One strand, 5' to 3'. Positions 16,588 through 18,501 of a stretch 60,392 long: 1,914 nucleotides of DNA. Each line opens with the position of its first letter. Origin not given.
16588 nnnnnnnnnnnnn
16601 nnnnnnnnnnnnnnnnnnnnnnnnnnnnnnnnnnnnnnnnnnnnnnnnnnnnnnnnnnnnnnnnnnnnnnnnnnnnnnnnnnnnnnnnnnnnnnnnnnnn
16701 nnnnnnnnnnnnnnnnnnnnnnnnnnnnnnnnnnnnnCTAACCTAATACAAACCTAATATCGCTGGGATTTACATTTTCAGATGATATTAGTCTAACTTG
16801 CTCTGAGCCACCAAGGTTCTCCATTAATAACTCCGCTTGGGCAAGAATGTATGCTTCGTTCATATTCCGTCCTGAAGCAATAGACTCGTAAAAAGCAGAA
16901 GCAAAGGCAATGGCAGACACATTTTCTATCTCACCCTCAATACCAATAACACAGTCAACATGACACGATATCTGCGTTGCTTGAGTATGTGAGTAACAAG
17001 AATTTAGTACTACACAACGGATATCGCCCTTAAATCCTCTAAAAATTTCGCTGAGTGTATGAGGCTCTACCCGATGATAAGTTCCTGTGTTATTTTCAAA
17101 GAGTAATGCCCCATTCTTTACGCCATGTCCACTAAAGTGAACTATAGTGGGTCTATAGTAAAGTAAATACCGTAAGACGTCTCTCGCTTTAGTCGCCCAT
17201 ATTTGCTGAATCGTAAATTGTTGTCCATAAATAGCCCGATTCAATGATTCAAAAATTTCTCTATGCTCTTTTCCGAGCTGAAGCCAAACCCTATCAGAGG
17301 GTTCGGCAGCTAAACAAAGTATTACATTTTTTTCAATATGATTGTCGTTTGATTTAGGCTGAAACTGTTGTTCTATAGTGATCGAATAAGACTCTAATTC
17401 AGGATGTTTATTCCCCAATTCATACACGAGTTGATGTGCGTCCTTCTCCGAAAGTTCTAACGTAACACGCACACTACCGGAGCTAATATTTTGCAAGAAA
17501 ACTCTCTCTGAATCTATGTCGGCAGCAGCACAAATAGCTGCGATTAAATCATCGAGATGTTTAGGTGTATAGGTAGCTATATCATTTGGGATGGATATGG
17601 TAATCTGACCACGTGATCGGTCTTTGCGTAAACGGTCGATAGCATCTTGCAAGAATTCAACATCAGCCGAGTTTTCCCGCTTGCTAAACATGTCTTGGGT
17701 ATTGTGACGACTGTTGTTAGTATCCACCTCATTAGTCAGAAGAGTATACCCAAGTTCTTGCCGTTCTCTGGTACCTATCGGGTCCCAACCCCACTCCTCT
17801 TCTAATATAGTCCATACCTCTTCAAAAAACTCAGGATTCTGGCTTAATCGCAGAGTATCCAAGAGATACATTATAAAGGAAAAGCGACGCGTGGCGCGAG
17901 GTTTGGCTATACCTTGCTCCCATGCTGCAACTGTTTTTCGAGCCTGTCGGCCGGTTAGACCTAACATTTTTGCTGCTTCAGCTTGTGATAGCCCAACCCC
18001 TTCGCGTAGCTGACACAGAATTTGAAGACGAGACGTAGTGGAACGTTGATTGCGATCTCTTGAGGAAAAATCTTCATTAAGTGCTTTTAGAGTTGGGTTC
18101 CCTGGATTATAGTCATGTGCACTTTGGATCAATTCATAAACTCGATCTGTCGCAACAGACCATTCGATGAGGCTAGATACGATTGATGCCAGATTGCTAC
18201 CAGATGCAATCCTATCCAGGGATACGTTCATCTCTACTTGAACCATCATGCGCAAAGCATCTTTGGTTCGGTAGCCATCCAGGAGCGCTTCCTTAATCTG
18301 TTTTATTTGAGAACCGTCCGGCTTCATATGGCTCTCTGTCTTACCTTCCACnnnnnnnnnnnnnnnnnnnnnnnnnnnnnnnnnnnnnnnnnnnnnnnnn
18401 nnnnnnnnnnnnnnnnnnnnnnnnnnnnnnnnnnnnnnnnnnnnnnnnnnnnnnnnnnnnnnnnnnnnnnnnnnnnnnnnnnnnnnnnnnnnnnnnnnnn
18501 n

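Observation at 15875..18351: EAD-HTH-CHAT effector next to a DUF2971 protein, with no adjacent NTPase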

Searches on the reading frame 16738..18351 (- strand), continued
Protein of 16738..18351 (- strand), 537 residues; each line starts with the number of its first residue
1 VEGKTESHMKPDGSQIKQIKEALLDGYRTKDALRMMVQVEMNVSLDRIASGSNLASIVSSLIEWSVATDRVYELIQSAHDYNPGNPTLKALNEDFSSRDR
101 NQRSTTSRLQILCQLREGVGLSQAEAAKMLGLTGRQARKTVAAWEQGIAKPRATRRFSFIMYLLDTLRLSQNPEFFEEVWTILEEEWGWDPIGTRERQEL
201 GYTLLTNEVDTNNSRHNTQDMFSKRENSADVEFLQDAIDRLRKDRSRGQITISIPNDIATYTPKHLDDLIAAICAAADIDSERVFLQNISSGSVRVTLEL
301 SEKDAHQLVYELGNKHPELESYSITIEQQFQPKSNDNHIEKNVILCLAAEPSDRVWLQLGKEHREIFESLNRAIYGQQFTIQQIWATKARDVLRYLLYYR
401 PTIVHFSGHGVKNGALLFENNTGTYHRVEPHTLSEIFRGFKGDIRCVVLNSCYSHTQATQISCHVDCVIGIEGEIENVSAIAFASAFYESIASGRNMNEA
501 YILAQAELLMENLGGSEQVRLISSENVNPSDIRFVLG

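Call 48: find_encoding_contigs(protein=P0003, flank=10000, max_places=3)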
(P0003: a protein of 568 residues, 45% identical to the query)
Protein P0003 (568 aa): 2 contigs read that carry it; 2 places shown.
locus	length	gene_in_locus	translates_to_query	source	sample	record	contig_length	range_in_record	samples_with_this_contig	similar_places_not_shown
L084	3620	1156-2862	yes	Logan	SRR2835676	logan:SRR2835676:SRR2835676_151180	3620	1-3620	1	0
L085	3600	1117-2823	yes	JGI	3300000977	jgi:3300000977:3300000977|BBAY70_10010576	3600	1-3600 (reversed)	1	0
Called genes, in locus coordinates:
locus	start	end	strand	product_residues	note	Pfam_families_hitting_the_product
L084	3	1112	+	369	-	?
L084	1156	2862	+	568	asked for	PF05729:NACHT, PF12770:CHAT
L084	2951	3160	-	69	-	-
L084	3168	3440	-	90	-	PF04365:BrnT_toxin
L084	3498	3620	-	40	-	?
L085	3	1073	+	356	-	?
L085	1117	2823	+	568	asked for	PF05729:NACHT, PF12770:CHAT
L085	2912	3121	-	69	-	-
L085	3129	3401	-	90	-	PF04365:BrnT_toxin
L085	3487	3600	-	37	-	?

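Call 75: find_encoding_contigs(protein=P0083, flank=8000, max_places=3)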
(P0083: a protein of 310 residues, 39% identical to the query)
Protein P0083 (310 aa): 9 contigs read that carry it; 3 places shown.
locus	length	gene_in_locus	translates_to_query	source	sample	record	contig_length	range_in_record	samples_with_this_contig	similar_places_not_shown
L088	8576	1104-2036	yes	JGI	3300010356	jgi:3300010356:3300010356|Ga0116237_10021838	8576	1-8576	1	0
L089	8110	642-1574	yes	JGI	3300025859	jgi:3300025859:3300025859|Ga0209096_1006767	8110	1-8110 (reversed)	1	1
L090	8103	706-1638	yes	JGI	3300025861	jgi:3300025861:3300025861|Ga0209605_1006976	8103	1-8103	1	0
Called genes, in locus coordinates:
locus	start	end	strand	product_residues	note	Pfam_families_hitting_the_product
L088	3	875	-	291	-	?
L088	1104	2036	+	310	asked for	PF12770:CHAT, PF19955:EAD1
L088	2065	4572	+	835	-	PF19955:EAD1, PF00931:NB-ARC, PF13424:TPR_12, PF13374:TPR_10 (weak), PF13424:TPR_12, PF13424:TPR_12, PF13424:TPR_12, PF13424:TPR_12, +15 more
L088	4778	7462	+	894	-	PF24807:WD40_CDC20-Fz, PF25174:Beta-prop_THOC3, PF23381:Beta-prop_IFT122_1st, PF24814:WD40_Prp19, PF25173:Beta-prop_WDR3_1st, PF25175:Beta-prop_WDR5, PF24817:WD40_WDHD1_1st, PF25168:Beta-prop_WDR36-Utp21_2nd, +52 more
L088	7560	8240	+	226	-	PF13424:TPR_12, PF00515:TPR_1 (faint), PF07719:TPR_2 (faint), PF13176:TPR_7 (faint), PF13181:TPR_8 (faint), PF13374:TPR_10 (weak)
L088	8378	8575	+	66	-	?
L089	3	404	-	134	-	?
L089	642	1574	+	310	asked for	PF12770:CHAT, PF19955:EAD1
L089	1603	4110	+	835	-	PF19955:EAD1, PF00931:NB-ARC, PF13424:TPR_12, PF13374:TPR_10 (weak), PF13424:TPR_12, PF13424:TPR_12, PF13424:TPR_12, PF13424:TPR_12, +15 more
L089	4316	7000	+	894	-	PF24807:WD40_CDC20-Fz, PF25174:Beta-prop_THOC3, PF23381:Beta-prop_IFT122_1st, PF24814:WD40_Prp19, PF25173:Beta-prop_WDR3_1st, PF25175:Beta-prop_WDR5, PF24817:WD40_WDHD1_1st, PF25168:Beta-prop_WDR36-Utp21_2nd, +52 more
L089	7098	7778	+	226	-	PF13424:TPR_12, PF00515:TPR_1 (faint), PF07719:TPR_2 (faint), PF13176:TPR_7 (faint), PF13181:TPR_8 (faint), PF13374:TPR_10 (weak)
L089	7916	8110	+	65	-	?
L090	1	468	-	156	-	?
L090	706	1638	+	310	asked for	PF12770:CHAT, PF19955:EAD1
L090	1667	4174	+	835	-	PF19955:EAD1, PF00931:NB-ARC, PF13424:TPR_12, PF13374:TPR_10 (weak), PF13424:TPR_12, PF13424:TPR_12, PF13424:TPR_12, PF13424:TPR_12, +15 more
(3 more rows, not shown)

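Call 76: find_encoding_contigs(protein=P0044, flank=8000, max_places=2)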
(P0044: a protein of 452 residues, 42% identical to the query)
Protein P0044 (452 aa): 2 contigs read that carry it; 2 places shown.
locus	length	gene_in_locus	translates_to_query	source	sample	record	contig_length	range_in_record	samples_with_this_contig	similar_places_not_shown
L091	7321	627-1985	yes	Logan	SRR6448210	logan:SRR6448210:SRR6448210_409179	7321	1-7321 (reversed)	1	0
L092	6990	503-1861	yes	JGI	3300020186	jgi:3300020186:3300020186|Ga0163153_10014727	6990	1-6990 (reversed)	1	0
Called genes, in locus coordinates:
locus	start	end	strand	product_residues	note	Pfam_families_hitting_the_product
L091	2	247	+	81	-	?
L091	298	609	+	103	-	-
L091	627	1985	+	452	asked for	PF19955:EAD1, PF12770:CHAT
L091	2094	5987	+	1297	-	PF01637:ATPase_2 (weak), PF13191:AAA_16, PF24883:NPHP3_N (weak), PF13424:TPR_12 (faint), PF07719:TPR_2 (faint), PF13374:TPR_10 (faint)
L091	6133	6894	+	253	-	PF13340:DUF4096, PF01609:DDE_Tnp_1, PF13612:DDE_Tnp_1_3 (weak)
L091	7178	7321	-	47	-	?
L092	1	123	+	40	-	?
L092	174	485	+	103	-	-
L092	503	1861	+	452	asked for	PF19955:EAD1, PF12770:CHAT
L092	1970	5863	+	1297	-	PF01637:ATPase_2 (weak), PF13191:AAA_16, PF24883:NPHP3_N (weak), PF13424:TPR_12 (faint), PF07719:TPR_2 (faint), PF13374:TPR_10 (faint)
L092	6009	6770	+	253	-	PF13340:DUF4096, PF01609:DDE_Tnp_1, PF13612:DDE_Tnp_1_3 (weak)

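Call 77: find_encoding_contigs(protein=P0087, flank=8000, max_places=2)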
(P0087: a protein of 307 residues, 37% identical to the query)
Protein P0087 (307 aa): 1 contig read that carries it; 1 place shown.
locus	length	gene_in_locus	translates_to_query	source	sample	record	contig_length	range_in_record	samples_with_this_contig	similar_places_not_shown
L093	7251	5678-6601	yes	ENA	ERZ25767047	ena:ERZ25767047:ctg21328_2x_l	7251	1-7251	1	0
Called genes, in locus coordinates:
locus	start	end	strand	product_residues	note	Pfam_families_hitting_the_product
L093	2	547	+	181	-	?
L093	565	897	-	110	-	-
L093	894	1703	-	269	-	PF04383:KilA-N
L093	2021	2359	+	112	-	-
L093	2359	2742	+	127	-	PF01909:NTP_transf_2, PF18765:Polbeta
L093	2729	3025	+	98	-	PF02604:PhdYeFM_antitox (weak)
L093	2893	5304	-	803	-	PF19955:EAD1, PF05729:NACHT, PF20720:nSTAND3 (faint)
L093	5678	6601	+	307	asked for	PF19955:EAD1, PF12770:CHAT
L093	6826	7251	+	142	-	?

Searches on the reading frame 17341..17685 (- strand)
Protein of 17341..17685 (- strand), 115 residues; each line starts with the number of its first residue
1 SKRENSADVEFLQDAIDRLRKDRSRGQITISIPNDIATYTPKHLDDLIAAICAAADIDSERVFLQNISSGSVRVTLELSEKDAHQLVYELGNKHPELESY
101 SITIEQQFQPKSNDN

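Call 30: find_homologous_proteins(query=window:17341-17685:-, max_evalue=0.01)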
Query seq(115 aa): 10 candidates shared short words with the query, none scored E <= 0.01.

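Call 40: predict_structure(alignment_id=A2)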
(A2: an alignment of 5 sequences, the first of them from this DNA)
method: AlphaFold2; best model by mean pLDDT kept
length: 106 residues; sequences in the alignment: 5
mean_pLDDT: 62.3   pTM: 0.47
mean pLDDT of the five models: 62.3, 58.9, 58.0, 57.2, 52.5
residues with pLDDT >= 90: 0; 70-90: 30; 50-70: 56; < 50: 20
segments of 3 or more residues with pLDDT < 50: 3-7, 12-18, 103-106
pLDDT, mean of each block of 10 residues (from residue 1): 44 48 60 73 74 68 61 72 72 62 47
secondary structure, 60 per line:
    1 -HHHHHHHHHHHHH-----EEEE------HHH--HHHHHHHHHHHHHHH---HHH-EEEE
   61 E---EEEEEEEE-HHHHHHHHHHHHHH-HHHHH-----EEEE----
elements in order: H2-14 E20-23 H35-49 E57-61 E65-72 H74-87 H89-93 E99-102

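Call 44: search_solved_structures(query=A2, max_evalue=10, show_alignments=2)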
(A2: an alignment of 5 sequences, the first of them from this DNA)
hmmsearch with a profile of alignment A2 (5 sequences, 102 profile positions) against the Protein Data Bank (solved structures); distinct sequences matched with E-value up to 10: 8.
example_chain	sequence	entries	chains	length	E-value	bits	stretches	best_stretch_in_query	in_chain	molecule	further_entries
5cwo_A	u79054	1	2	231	0.32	14.1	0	16-54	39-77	Designed helical repeat protein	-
8cem_E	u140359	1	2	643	0.38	13.9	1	14-62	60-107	Complement C3 beta chain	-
3if8_A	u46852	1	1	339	0.43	13.7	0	43-94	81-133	Protein zwilch homolog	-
5xnl_X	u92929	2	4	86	0.65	13.1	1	17-66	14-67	Photosystem II reaction center protein X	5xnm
8fbi_A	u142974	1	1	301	0.8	12.8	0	15-54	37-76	KWOCA_39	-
6s7p_A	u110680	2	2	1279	0.9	12.7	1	19-85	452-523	Phosphatidylcholine translocator ABCB4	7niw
7niu_A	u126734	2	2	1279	0.91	12.7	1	19-85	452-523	Isoform 2 of Phosphatidylcholine translocator ABCB4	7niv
2ebd_A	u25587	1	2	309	1.3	12.1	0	36-55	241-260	3-oxoacyl-[acyl-carrier-protein] synthase 3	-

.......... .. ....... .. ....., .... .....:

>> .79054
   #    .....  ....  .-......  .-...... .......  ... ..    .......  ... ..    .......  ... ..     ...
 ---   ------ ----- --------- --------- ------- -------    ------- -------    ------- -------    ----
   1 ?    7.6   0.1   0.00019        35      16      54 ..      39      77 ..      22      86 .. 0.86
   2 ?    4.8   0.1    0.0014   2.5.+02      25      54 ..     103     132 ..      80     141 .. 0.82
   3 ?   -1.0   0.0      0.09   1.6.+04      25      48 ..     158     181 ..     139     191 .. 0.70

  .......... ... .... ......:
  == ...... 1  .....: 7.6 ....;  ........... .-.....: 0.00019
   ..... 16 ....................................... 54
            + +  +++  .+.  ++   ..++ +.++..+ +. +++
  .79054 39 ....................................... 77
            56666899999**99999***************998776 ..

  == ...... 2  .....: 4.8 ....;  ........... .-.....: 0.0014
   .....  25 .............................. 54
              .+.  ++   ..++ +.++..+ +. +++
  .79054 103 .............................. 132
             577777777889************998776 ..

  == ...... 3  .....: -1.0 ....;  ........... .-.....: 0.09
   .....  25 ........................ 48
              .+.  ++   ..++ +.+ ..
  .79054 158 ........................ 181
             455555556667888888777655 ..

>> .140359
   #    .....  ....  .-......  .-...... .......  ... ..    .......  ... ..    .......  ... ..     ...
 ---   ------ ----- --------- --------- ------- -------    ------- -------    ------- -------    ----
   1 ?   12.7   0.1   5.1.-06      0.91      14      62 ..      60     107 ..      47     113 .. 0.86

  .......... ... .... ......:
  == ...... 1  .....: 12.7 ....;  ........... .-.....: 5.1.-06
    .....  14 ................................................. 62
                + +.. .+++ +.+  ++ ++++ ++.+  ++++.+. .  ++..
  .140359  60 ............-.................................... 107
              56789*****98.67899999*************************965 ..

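Call 88: search_protein_families(library=pfam, alignment_id=A2, max_evalue=10)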
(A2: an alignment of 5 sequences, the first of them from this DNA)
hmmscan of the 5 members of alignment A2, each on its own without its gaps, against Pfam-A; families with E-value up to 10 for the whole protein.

A. member 1, seq(106 aa): 2 families
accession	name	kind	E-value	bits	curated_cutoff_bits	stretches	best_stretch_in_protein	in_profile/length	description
PF19275.4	HflX_C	-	0.062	13.8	26.4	1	61-88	68-95/102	HflX C-terminal domain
PF20694.2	TRADD-like_N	-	0.069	13.4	23.7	1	54-79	20-46/69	TRADD-like N-terminal domain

B. families by the number of members that match (of 5 scanned): 9 families
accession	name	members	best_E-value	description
PF20694.2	TRADD-like_N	5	2.2e-06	TRADD-like N-terminal domain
PF13820.11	NCOA6_TRADD-N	1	0.019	Nuclear receptor coactivator 6, TRADD-N domain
PF19111.5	DUF5798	1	0.026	Family of unknown function (DUF5798)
PF00708.24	Acylphosphatase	1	0.031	Acylphosphatase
PF19275.4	HflX_C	1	0.062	HflX C-terminal domain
PF04278.17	Tic22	1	0.094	Tic22-like family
PF25399.1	DeaD_dimer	1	0.11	RNA helicase DeaD dimerization domain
PF09186.17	DUF1949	1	0.12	Domain of unknown function (DUF1949)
PF18444.7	RRM_9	1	0.18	RNA recognition motif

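Call 90: fold_search(model_id=the predicted structure, library=pdb)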
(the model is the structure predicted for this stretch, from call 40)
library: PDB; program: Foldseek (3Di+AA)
matches with E <= 10: 1478; with E <= 0.001: 0
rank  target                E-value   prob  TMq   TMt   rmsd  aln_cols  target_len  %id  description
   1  8yt8_O                9.9e-03  0.98  0.48  0.22   6.5       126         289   14  Cryo-EM structure of the dystrophin glycoprotein complex (released 2024-12-11)
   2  4g9i_D                1.4e-02  0.99  0.49  0.09   3.6        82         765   17  Crystal structure of T.kodakarensis HypF (released 2012-10-24)
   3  3s1t_A                1.7e-02  0.99  0.49  0.36   3.9        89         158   19  Structure of the regulatory domain of aspartokinase (Rv3709c; AK-beta) in complex with threonine from Mycobacterium tu (released 2012-06-13)
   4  3s1t_B                1.9e-02  0.98  0.49  0.36   3.9        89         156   19  Structure of the regulatory domain of aspartokinase (Rv3709c; AK-beta) in complex with threonine from Mycobacterium tu (released 2012-06-13)
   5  4g9i_B                2.0e-02  0.99  0.48  0.09   3.7        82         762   17  Crystal structure of T.kodakarensis HypF (released 2012-10-24)
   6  8vy2_A                2.5e-02  0.98  0.49  0.06   4.3        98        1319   13  Structure of mCELSR1 extracellular region containing CADH9-GAIN domains (released 2025-05-07)
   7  7pli_F                2.8e-02  0.97  0.46  0.14   4.2        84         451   12  DEAD-box helicase DbpA bound to single stranded RNA and ADP/BeF3 (released 2022-09-07)
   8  3ab4_D                3.4e-02  0.92  0.45  0.35   4.0        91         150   16  Crystal structure of feedback inhibition resistant mutant of aspartate kinase from Corynebacterium glutamicum in compl (released 2010-06-23)
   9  3ab2_F                3.9e-02  0.94  0.48  0.36   4.1        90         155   16  Crystal structure of aspartate kinase from Corynebacterium glutamicum in complex with threonine (released 2010-06-23)
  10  5den_A                3.9e-02  0.85  0.44  0.15   4.9        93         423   11  The First Structure of a Full-Length Mammalian Phenylalanine Hydroxylase Reveals the Architecture of an Auto-inhibited (released 2016-02-17)
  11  2dtj_B                4.1e-02  0.96  0.49  0.35   3.8        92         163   16  Crystal structure of regulatory subunit of aspartate kinase from Corynebacterium glutamicum (released 2007-05-01)
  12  4go7                  4.4e-02  0.97  0.50  0.35   3.7        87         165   21  The regulatory subunit of aspartate kinase in complex with threonine from Mycobacterium tuberculosis (released 2012-09-05)
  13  3ab4_L                4.4e-02  0.95  0.49  0.36   3.9        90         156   17  Crystal structure of feedback inhibition resistant mutant of aspartate kinase from Corynebacterium glutamicum in compl (released 2010-06-23)
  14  5den_C                4.4e-02  0.82  0.43  0.15   4.9        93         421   11  The First Structure of a Full-Length Mammalian Phenylalanine Hydroxylase Reveals the Architecture of an Auto-inhibited (released 2016-02-17)
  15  1hwu_F                5.0e-02  0.98  0.49  0.56   3.4        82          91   16  STRUCTURE OF PII PROTEIN FROM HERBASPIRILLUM SEROPEDICAE (released 2003-06-17)
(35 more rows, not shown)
